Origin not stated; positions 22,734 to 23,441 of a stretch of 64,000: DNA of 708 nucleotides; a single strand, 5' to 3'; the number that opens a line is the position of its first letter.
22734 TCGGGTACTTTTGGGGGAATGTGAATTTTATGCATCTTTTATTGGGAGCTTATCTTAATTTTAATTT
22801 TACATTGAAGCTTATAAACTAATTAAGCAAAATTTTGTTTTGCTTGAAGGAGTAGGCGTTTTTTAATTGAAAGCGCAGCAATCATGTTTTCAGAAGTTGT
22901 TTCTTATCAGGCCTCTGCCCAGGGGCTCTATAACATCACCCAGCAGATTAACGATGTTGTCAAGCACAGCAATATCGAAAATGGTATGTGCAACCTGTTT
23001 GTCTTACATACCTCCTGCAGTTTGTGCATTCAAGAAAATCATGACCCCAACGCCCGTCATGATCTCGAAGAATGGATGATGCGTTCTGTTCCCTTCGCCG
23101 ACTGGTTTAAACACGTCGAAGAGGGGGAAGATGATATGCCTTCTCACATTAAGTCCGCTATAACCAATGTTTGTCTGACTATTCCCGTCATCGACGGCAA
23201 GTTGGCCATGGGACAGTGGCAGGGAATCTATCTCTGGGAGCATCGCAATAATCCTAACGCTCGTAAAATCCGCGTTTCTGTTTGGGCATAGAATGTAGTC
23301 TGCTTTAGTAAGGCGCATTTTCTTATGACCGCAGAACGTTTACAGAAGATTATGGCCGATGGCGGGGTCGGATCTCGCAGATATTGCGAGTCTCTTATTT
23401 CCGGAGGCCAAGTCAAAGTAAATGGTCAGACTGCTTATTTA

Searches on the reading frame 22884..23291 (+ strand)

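Call 7: search_protein_families(library=pfam, max_evalue=0.001, proteins=[window:22884-23291:+])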
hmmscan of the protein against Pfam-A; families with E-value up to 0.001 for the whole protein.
window:22884-23291:+ (135 aa): 1 family
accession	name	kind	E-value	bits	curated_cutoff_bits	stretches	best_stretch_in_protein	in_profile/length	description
PF01894.22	UPF0047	-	1.2e-39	135.5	27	1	17-132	1-116/117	Uncharacterised protein family UPF0047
